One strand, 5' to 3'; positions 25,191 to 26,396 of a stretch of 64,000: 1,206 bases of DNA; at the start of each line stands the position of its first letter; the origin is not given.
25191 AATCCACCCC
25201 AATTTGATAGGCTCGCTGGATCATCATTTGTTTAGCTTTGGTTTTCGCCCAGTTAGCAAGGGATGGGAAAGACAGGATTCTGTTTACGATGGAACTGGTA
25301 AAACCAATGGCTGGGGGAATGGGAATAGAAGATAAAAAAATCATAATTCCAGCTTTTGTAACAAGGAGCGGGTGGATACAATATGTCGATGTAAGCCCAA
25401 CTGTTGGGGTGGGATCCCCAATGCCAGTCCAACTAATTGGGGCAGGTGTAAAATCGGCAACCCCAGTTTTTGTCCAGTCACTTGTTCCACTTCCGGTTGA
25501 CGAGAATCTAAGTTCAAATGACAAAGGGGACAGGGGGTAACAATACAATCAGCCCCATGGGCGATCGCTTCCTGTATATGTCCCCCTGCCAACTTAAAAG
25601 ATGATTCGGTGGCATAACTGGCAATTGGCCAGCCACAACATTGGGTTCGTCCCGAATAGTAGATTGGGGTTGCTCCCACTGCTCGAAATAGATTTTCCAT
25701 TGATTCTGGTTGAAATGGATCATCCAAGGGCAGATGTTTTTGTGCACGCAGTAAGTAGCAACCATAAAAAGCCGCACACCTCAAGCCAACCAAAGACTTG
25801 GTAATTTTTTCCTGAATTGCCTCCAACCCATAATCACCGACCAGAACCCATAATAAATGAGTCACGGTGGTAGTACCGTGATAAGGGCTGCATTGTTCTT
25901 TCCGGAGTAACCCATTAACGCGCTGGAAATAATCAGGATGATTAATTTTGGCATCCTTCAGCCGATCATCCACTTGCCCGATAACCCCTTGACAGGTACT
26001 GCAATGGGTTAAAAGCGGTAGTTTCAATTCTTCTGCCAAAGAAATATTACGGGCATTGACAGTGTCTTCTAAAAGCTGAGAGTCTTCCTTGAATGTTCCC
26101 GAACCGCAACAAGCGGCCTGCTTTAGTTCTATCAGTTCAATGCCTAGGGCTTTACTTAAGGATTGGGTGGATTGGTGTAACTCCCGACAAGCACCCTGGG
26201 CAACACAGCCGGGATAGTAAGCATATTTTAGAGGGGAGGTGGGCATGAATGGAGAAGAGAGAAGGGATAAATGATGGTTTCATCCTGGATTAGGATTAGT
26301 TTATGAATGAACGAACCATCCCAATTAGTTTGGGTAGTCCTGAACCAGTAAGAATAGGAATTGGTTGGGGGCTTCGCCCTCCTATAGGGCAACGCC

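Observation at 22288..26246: Four co-directional genes: aminotransferase, PhzF-like isomerase, SAM methyltransferase, CCG-domain Fe-S protein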

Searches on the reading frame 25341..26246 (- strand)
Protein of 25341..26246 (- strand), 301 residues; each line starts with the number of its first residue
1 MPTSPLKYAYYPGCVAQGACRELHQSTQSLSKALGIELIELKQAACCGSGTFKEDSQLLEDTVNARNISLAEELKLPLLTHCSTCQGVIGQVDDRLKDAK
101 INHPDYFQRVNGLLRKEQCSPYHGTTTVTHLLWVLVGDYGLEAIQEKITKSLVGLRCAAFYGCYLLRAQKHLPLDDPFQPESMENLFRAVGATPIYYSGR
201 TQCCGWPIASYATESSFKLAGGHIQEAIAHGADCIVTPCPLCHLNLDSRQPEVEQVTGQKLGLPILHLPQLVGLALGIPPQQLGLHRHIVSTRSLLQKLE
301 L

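Call 3: search_protein_families(library=pfam, proteins=[window:25341-26246:-], max_evalue=0.01)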
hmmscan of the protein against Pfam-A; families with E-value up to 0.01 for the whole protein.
window:25341-26246:- (301 aa): 1 family
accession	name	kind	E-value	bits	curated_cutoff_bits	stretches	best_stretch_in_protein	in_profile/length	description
PF02754.22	CCG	-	8.6e-31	106.3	20.6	2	158-247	2-85/85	Cysteine-rich domain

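Call 4: search_protein_families(library=ncbifam, proteins=[window:25341-26246:-], max_evalue=0.01)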
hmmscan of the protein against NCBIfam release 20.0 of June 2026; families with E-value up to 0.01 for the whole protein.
window:25341-26246:- (301 aa): 8 families
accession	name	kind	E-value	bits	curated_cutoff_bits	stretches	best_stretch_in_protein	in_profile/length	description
NF042965.1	MFR_anch_SdhE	equivalog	4.1e-66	223.4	500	1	7-292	2-278/282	8-methylmenaquinol:fumarate reductase membrane anchor subunit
TIGR03288.1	CoB_CoM_SS_B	equivalog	1.9e-59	201.3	345.15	1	7-299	1-290/290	CoB--CoM heterodisulfide reductase subunit B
NF041780.1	hetero_SS_HdrB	equivalog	1e-22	80.9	450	1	15-298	13-304/304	ferredoxin:CoB-CoM heterodisulfide reductase subunit HdrB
NF045670.1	quin_L_LdhH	equivalog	2.1e-08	33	800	2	6-89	467-551/706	L-lactate dehydrogenase (quinone) large subunit LdhH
NF004898.0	PRK06259.1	equivalog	2e-07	30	385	1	7-88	263-345/488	fumarate reductase (CoM/CoB) subunit TfrB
NF008369.0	PRK11168.1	equivalog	9.1e-06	24.8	278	1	7-91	168-254/401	anaerobic glycerol-3-phosphate dehydrogenase subunit C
NF045663.1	diclust_near_Sec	equivalog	0.001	17.2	530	0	21-91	548-620/759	pyridine nucleotide-disulfide oxidoreductase/dicluster-binding protein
NF008434.0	PRK11274.1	equivalog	0.0046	15.9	333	1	12-58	174-220/409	glycolate oxidase subunit GlcF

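Call 9: find_homologous_proteins(query=window:25341-26246:-, max_evalue=1e-20)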
Query window:25341-26246:- (301 aa): 7480 proteins with E <= 1e-20 among 8000 candidates; the best 120 are listed.
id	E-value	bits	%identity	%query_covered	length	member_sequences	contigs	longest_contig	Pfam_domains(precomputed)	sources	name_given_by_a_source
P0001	5.5e-202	688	99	100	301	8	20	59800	PF02754.22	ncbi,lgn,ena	-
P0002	2.8e-180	616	99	90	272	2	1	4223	PF02754.22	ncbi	ncbi:MAG: CoB--CoM heterodisulfide reductase iron-sulfur subunit B family protein, partial [Synechoc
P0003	1.1e-175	601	86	100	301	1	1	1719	PF02754.22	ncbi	-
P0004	7.2e-175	599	85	100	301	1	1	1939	PF02754.22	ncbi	-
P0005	1.3e-174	598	85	100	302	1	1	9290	PF02754.22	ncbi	-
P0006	2.2e-164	564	81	98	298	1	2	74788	PF02754.22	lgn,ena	-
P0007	1.0e-163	562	78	100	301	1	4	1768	PF02754.22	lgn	-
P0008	1.1e-163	562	78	98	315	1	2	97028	PF02754.22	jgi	jgi:succinate dehydrogenase / fumarate reductase cytochrome b subunit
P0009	1.3e-163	562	78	98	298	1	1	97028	PF02754.22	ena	-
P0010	1.9e-163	561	78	100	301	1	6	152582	PF02754.22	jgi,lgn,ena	jgi:succinate dehydrogenase / fumarate reductase cytochrome b subunit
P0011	2.7e-163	561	78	100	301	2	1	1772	PF02754.22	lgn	-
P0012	5.1e-163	560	78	100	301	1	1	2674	PF02754.22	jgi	jgi:succinate dehydrogenase / fumarate reductase cytochrome b subunit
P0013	9.2e-163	559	78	100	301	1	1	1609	PF02754.22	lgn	-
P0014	1.0e-162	559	78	99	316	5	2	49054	PF02754.22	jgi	jgi:succinate dehydrogenase / fumarate reductase, cytochrome b subunit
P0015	1.1e-162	559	78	100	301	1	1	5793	PF02754.22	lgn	-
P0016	2.2e-162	558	78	100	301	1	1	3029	PF02754.22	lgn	-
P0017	2.8e-162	557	79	98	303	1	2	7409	PF02754.22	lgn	-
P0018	4.9e-162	556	78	100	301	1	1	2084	PF02754.22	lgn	-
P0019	6.9e-162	556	78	99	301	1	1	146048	PF02754.22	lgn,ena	-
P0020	1.6e-161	555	79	99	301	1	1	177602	PF02754.22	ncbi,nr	ncbi:MAG: CoB--CoM heterodisulfide reductase iron-sulfur subunit B family protein [Oscillatoriales c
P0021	3.0e-161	554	77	98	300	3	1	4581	PF02754.22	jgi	jgi:succinate dehydrogenase / fumarate reductase cytochrome b subunit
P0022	3.5e-161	554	78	99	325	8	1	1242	PF02754.22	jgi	-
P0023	3.9e-161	553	78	99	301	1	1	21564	PF02754.22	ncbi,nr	ncbi:MAG: CoB--CoM heterodisulfide reductase iron-sulfur subunit B family protein [Leptolyngbyaceae 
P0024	5.9e-161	553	79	99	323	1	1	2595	PF02754.22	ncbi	-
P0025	6.7e-161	553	78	100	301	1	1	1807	PF02754.22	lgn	-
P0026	8.3e-161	552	78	100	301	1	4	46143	PF02754.22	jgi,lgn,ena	jgi:succinate dehydrogenase / fumarate reductase cytochrome b subunit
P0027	8.6e-161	552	78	100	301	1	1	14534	PF02754.22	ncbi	-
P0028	1.1e-160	552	77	100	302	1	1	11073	PF02754.22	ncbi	-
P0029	2.3e-160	551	75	100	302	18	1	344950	PF02754.22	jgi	jgi:succinate dehydrogenase / fumarate reductase cytochrome b subunit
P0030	2.4e-160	551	79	98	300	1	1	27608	PF02754.22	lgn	-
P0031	2.7e-160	551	78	99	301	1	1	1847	PF22196.2,PF02754.22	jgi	-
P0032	4.8e-160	550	77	100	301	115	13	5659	PF02754.22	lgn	-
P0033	5.5e-160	550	78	98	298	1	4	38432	PF02754.22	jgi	-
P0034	5.6e-160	550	77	100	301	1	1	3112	PF02754.22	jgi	jgi:succinate dehydrogenase / fumarate reductase cytochrome b subunit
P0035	6.9e-160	549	76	100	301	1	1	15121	PF02754.22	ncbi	ncbi:MAG TPA: CoB--CoM heterodisulfide reductase iron-sulfur subunit B family protein [Allocoleopsis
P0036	7.0e-160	549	76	100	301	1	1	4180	PF02754.22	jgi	jgi:succinate dehydrogenase / fumarate reductase cytochrome b subunit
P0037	7.4e-160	549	76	100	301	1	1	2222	PF02754.22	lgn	-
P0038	8.0e-160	549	77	99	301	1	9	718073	PF02754.22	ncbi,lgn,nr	ncbi:MAG: CoB--CoM heterodisulfide reductase iron-sulfur subunit B family protein [Aphanizomenon gra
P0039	8.9e-160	549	78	99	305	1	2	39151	PF02754.22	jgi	jgi:succinate dehydrogenase / fumarate reductase cytochrome b subunit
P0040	9.7e-160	549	76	100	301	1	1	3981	PF02754.22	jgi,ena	-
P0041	1.0e-159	549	79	98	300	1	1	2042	PF02754.22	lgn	-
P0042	1.1e-159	549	75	99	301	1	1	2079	PF02754.22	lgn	-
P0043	1.1e-159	549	78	98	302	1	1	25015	PF02754.22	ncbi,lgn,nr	ncbi:MAG: CoB--CoM heterodisulfide reductase iron-sulfur subunit B family protein [Oculatellaceae cy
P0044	1.2e-159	549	76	99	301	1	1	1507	PF02754.22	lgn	-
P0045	1.3e-159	548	78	98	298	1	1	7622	PF02754.22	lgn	-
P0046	1.3e-159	548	78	98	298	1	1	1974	PF02754.22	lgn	-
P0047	1.4e-159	548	77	99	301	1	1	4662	PF02754.22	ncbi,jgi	jgi:succinate dehydrogenase / fumarate reductase cytochrome b subunit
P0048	1.5e-159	548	78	99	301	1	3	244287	PF22196.2,PF02754.22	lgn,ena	-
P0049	1.5e-159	548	77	99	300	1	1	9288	PF02754.22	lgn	-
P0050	1.6e-159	548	78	98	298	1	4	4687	PF02754.22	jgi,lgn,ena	-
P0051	1.6e-159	548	77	100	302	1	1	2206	PF02754.22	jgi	jgi:succinate dehydrogenase / fumarate reductase cytochrome b subunit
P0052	1.6e-159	548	77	99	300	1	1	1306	PF02754.22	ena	-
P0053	1.6e-159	548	79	98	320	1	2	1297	PF02754.22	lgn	-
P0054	1.7e-159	548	78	99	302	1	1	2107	PF02754.22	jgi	jgi:succinate dehydrogenase / fumarate reductase, cytochrome b subunit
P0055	1.7e-159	548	77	100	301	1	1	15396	PF02754.22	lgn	-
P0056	1.8e-159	548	78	100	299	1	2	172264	PF02754.22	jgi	jgi:succinate dehydrogenase / fumarate reductase, cytochrome b subunit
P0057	1.9e-159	548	76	100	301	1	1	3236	PF02754.22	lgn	-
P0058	2.0e-159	548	76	100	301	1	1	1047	PF02754.22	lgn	-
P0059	2.2e-159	548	78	98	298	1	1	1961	PF02754.22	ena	-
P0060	2.6e-159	547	79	98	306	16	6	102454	PF02754.22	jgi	jgi:succinate dehydrogenase / fumarate reductase, cytochrome b subunit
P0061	2.7e-159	547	76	99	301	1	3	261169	PF02754.22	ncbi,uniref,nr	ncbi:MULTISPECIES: CoB--CoM heterodisulfide reductase iron-sulfur subunit B family protein [Trichoco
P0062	3.0e-159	547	77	99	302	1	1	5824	PF02754.22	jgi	jgi:succinate dehydrogenase / fumarate reductase, cytochrome b subunit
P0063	3.1e-159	547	78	99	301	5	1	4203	PF02754.22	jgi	jgi:succinate dehydrogenase / fumarate reductase, cytochrome b subunit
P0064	3.2e-159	547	76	100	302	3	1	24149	PF02754.22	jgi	jgi:succinate dehydrogenase / fumarate reductase, cytochrome b subunit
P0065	3.2e-159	547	77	99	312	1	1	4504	PF02754.22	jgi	jgi:succinate dehydrogenase / fumarate reductase, cytochrome b subunit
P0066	3.2e-159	547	77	100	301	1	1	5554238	PF02754.22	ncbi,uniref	ncbi:CoB--CoM heterodisulfide reductase iron-sulfur subunit B family protein [Leptothermofonsia sp. 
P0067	3.5e-159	547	77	99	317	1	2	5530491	PF02754.22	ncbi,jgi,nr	ncbi:heterodisulfide reductase, subunit B [Leptolyngbyaceae cyanobacterium JSC-12]|nr:heterodisulfid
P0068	3.6e-159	547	77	99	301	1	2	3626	PF02754.22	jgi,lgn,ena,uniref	uniref:Heterodisulfide reductase n=1 Tax=Oscillatoriales cyanobacterium SpSt-402 TaxID=2282168 RepID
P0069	3.6e-159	547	77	99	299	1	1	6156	PF02754.22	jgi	-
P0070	3.7e-159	547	78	99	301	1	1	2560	PF02754.22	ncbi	-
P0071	3.7e-159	547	78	98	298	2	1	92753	PF02754.22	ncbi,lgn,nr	ncbi:MAG: CoB--CoM heterodisulfide reductase iron-sulfur subunit B family protein [Synechococcales c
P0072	3.8e-159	547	76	99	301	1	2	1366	PF02754.22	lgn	-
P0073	3.9e-159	547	77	99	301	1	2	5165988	PF02754.22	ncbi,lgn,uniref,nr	ncbi:CoB--CoM heterodisulfide reductase iron-sulfur subunit B family protein [Dolichospermum compact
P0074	4.0e-159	547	77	99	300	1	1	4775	PF02754.22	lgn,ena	-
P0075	4.0e-159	547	78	98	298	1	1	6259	PF02754.22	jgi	jgi:succinate dehydrogenase / fumarate reductase cytochrome b subunit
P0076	4.2e-159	547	77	100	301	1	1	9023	PF02754.22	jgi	jgi:succinate dehydrogenase / fumarate reductase cytochrome b subunit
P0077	4.2e-159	547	76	99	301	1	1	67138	PF02754.22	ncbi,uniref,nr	ncbi:CoB--CoM heterodisulfide reductase iron-sulfur subunit B family protein [Trichocoleus sp. FACHB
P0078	4.4e-159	547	76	99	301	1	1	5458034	PF02754.22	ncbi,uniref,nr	uniref:CoB--CoM heterodisulfide reductase iron-sulfur subunit B family protein n=1 Tax=Trichocoleus 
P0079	5.2e-159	546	78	99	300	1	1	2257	PF02754.22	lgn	-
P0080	5.5e-159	546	79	98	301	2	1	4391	PF22196.2,PF02754.22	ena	-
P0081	5.8e-159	546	78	98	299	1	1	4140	PF02754.22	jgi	-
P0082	6.1e-159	546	76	99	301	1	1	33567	PF02754.22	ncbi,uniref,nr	ncbi:CoB--CoM heterodisulfide reductase iron-sulfur subunit B family protein [Aphanizomenon sp. CS-7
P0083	6.3e-159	546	76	99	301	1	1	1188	PF02754.22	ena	-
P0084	6.4e-159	546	77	98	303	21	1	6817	PF02754.22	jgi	jgi:succinate dehydrogenase / fumarate reductase, cytochrome b subunit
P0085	7.1e-159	546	77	99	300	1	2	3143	PF02754.22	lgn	-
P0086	7.5e-159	546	76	100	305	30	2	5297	PF02754.22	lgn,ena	-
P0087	8.0e-159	546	77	99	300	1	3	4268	PF02754.22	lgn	-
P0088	8.4e-159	546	76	99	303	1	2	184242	PF02754.22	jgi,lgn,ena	jgi:succinate dehydrogenase / fumarate reductase cytochrome b subunit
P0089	9.1e-159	546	76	100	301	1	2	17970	PF02754.22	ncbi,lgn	-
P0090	1.1e-158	545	76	98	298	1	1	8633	PF02754.22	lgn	-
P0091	1.2e-158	545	77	99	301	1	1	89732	PF02754.22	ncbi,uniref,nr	ncbi:CoB--CoM heterodisulfide reductase iron-sulfur subunit B family protein [Cronbergia sp. UHCC 01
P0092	1.3e-158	545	77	100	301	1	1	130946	PF22196.2,PF02754.22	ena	-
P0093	1.3e-158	545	77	100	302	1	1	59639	PF02754.22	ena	-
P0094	1.3e-158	545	76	99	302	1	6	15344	PF02754.22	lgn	-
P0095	1.3e-158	545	75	100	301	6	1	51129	PF02754.22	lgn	-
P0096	1.3e-158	545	78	98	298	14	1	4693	PF02754.22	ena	-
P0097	1.4e-158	545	76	99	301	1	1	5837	PF02754.22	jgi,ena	-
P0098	1.4e-158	545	76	99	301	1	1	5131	PF02754.22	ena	-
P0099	1.4e-158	545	76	99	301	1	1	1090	PF02754.22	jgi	jgi:succinate dehydrogenase / fumarate reductase cytochrome b subunit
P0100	1.4e-158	545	76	99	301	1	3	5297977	PF02754.22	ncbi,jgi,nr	ncbi:MAG: heterodisulfide reductase [Dolichospermum sp. UKL201]|jgi:succinate dehydrogenase / fumara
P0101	1.4e-158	545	78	98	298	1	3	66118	PF22196.2,PF02754.22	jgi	jgi:succinate dehydrogenase / fumarate reductase, cytochrome b subunit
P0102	1.6e-158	545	76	99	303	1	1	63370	PF22196.2,PF02754.22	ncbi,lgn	-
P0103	1.6e-158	545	77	98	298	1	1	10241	PF02754.22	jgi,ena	jgi:succinate dehydrogenase / fumarate reductase cytochrome b subunit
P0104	1.6e-158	545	79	98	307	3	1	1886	PF02754.22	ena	-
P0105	1.6e-158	545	76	99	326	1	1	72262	PF02754.22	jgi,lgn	jgi:succinate dehydrogenase / fumarate reductase cytochrome b subunit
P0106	1.7e-158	545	75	100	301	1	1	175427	PF02754.22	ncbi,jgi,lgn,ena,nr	ncbi:MAG: CoB--CoM heterodisulfide reductase iron-sulfur subunit B family protein [Lyngbya sp. HA419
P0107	1.7e-158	545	76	99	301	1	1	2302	PF02754.22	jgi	jgi:succinate dehydrogenase / fumarate reductase cytochrome b subunit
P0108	1.8e-158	545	76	100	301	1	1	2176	PF02754.22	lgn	-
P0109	1.8e-158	545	77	99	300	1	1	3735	PF02754.22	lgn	-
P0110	1.9e-158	545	77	98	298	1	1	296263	PF02754.22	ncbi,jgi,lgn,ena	ncbi:MAG TPA: CoB--CoM heterodisulfide reductase iron-sulfur subunit B family protein [Trichocoleus 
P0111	1.9e-158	545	76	99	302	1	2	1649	PF02754.22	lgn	-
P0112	2.0e-158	545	76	99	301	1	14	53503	PF02754.22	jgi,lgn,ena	jgi:succinate dehydrogenase / fumarate reductase cytochrome b subunit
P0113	2.0e-158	545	76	99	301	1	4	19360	PF02754.22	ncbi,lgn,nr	ncbi:MAG: CoB--CoM heterodisulfide reductase iron-sulfur subunit B family protein [Nostocales cyanob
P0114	2.0e-158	545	77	100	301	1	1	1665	PF02754.22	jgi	jgi:succinate dehydrogenase / fumarate reductase cytochrome b subunit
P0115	2.2e-158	544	77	98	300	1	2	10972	PF02754.22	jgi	jgi:succinate dehydrogenase / fumarate reductase, cytochrome b subunit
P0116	2.4e-158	544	76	99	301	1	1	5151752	PF02754.22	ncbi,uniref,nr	ncbi:CoB--CoM heterodisulfide reductase iron-sulfur subunit B family protein [Dolichospermum flos-aq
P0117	2.5e-158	544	77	98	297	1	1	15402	PF02754.22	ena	-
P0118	2.6e-158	544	76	99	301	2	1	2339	PF02754.22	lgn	-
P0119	2.7e-158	544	77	98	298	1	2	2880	PF02754.22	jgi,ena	-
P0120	2.7e-158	544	76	99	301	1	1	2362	PF02754.22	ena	-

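Call 10: find_encoding_contigs(protein=P0001, flank=10000, max_places=8)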
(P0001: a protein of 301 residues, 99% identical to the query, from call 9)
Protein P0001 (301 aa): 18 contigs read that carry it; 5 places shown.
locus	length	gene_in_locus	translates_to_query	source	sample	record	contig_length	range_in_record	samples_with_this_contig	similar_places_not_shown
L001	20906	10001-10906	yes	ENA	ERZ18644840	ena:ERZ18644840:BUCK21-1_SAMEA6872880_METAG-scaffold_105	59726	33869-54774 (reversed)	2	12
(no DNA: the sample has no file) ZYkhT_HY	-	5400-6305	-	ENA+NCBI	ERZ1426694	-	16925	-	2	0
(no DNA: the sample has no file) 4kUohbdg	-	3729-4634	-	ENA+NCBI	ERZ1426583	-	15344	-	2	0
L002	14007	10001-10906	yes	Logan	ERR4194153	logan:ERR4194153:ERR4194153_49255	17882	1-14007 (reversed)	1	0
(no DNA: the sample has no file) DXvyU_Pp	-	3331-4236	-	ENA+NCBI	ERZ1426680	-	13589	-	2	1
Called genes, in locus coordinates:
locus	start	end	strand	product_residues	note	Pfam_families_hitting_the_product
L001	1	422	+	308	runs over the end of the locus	PF01795:Methyltransf_5, PF13649:Methyltransf_25 (faint)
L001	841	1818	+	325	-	PF02790:COX2_TM, PF00116:COX2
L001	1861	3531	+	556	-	PF00115:COX1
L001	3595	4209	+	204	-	PF00510:COX3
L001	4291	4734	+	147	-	-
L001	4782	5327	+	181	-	PF00731:AIRC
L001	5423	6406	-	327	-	PF14257:DUF4349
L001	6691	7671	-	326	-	PF00575:S1, PF23459:S1_RRP5 (faint), PF00575:S1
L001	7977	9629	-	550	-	PF00496:SBP_bac_5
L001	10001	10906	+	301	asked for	PF02754:CCG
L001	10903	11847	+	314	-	PF13489:Methyltransf_23, PF01209:Ubie_methyltran (weak), PF13847:Methyltransf_31, PF08241:Methyltransf_11, PF08242:Methyltransf_12, PF13649:Methyltransf_25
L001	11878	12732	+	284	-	PF02567:PhzC-PhzF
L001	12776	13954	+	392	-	PF00155:Aminotran_1_2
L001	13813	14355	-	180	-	-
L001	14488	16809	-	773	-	PF01590:GAF, PF00989:PAS, PF08448:PAS_4, PF00989:PAS, PF08448:PAS_4, PF13426:PAS_9, PF00512:HisKA, PF02518:HATPase_c, +5 more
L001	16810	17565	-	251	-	PF00427:PBS_linker_poly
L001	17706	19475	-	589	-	PF00427:PBS_linker_poly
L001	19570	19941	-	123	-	PF01383:CpcD (weak)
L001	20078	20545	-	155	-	-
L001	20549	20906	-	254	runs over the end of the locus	PF00427:PBS_linker_poly, PF01383:CpcD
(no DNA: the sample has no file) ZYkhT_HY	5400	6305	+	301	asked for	PF02754:CCG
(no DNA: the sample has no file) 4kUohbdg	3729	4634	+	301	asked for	PF02754:CCG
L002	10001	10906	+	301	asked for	PF02754:CCG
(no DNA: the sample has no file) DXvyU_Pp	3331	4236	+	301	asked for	PF02754:CCG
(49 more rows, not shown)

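Call 16: find_related_loci(query=A1, collection=genome_contigs, flank=10000)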
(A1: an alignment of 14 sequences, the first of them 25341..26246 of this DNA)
Query A1 (301 aa) in genome_contigs; peptide patterns used: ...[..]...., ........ (x = any residue, [..] = any of these).
599 stretches matched a pattern (row limit reached: there are more); 571 encode a relative of the query (tblastn E <= 1e-3); the best 80 are kept; 80 distinct loci.
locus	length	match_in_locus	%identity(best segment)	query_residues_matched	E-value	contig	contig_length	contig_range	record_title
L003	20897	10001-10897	79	1-299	4e-164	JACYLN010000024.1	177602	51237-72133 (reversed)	MAG: Leptolyngbyaceae cyanobacterium C42_A2020_001 NODE_280_length_177602_cov_7.866959, whole genome shotgun sequence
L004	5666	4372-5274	75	1-301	2e-165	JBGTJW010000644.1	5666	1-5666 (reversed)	MAG: Stenomitos sp. isolate JTS-RE299 k141_2014942, whole genome shotgun sequence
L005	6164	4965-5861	77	1-299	2e-164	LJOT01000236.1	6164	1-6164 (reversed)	MAG: Anabaena sp. CRKS33 1054, whole genome shotgun sequence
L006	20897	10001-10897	78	1-299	7e-163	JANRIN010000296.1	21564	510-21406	MAG: Leptolyngbyaceae cyanobacterium bins.302 k141_4980475, whole genome shotgun sequence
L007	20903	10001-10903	77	1-301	6e-163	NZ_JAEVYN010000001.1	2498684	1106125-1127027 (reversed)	Leptolyngbya sp. Cla-17 scaffold2_size2498688, whole genome shotgun sequence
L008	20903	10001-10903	77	1-301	1e-162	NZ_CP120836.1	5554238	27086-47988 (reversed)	Leptothermofonsia sp. ETS-13 chromosome, complete genome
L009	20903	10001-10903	76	1-301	9e-163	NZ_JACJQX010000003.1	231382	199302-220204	Chroococcidiopsis sp. [FACHB-1243] strain FACHB-1243 contig3, whole genome shotgun sequence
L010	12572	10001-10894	78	1-299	1e-162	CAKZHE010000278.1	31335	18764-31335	MAG TPA_asm: uncultured cyanobacterium isolate ERR2114811_bin.3_CONCOCT_v1.1_MAG genome assembly, contig: ERZ1034369.157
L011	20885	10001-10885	79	6-300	3e-162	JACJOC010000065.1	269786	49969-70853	Cyanobacteria bacterium FACHB-471 contig65, whole genome shotgun sequence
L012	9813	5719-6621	77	1-301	2e-162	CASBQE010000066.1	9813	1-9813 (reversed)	MAG: uncultured cyanobacterium isolate PMM_0083 genome assembly, contig: PMM_0083_000000000066, whole genome shotgun seq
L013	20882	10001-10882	78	6-299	3e-162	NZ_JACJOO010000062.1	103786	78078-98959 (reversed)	Leptolyngbya sp. FACHB-8 contig62, whole genome shotgun sequence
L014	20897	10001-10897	76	1-299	3e-162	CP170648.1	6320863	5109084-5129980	MAG: Stenomitos frigidus ULC029 chromosome, complete genome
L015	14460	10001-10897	77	1-299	2e-162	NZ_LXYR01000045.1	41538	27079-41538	Phormidesmis priestleyi BC1401 Ga0079976_1045, whole genome shotgun sequence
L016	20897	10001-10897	77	1-299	6e-162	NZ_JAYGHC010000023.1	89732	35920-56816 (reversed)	Cronbergia sp. UHCC 0137 00023__length=89732, whole genome shotgun sequence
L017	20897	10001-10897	77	1-299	6e-162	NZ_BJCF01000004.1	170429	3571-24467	Dolichospermum planctonicum strain NIES-80 sequence004, whole genome shotgun sequence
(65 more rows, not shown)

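Call 18: find_encoding_contigs(protein=P0006, flank=8000, max_places=2)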
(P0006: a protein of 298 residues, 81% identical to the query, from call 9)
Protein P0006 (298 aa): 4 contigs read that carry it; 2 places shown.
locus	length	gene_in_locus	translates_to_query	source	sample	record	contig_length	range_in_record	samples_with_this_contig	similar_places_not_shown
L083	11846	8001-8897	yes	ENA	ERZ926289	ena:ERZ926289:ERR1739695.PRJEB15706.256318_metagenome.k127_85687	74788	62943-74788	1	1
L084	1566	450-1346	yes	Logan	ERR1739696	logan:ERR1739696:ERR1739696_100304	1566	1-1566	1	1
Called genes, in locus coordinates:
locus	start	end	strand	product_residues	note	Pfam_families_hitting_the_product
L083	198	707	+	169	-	-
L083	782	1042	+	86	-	PF10763:DUF2584 (weak)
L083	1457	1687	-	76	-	-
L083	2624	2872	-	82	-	-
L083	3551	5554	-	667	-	PF00456:Transketolase_N, PF02779:Transket_pyr, PF22613:Transketolase_C_1, PF02780:Transketolase_C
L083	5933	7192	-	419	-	PF00109:ketoacyl-synt, PF02801:Ketoacyl-synt_C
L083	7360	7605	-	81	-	PF14573:PP-binding_2, PF00550:PP-binding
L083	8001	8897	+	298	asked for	PF02754:CCG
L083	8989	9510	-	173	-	PF00731:AIRC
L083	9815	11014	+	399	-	-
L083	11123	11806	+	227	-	PF13489:Methyltransf_23, PF13649:Methyltransf_25, PF13847:Methyltransf_31, PF08241:Methyltransf_11, PF08242:Methyltransf_12, PF07109:Mg-por_mtran_C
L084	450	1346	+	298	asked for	PF02754:CCG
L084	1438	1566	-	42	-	?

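Call 19: find_encoding_contigs(protein=P0005, flank=8000, max_places=2)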
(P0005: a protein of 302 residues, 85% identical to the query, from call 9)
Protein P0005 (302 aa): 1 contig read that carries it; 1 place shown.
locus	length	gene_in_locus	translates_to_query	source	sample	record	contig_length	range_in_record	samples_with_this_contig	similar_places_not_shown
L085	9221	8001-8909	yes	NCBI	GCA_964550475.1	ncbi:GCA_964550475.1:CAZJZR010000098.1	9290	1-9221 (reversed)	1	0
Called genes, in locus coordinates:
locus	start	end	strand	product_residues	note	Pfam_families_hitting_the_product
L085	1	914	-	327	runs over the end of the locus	?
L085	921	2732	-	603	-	-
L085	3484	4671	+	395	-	PF00155:Aminotran_1_2, PF01041:DegT_DnrJ_EryC1 (weak), PF01053:Cys_Met_Meta_PP (weak)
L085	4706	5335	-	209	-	PF13472:Lipase_GDSL_2 (weak)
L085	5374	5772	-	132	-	PF00072:Response_reg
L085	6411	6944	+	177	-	PF13302:Acetyltransf_3, PF13523:Acetyltransf_8 (weak), PF00583:Acetyltransf_1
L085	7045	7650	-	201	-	-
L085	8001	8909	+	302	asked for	PF02754:CCG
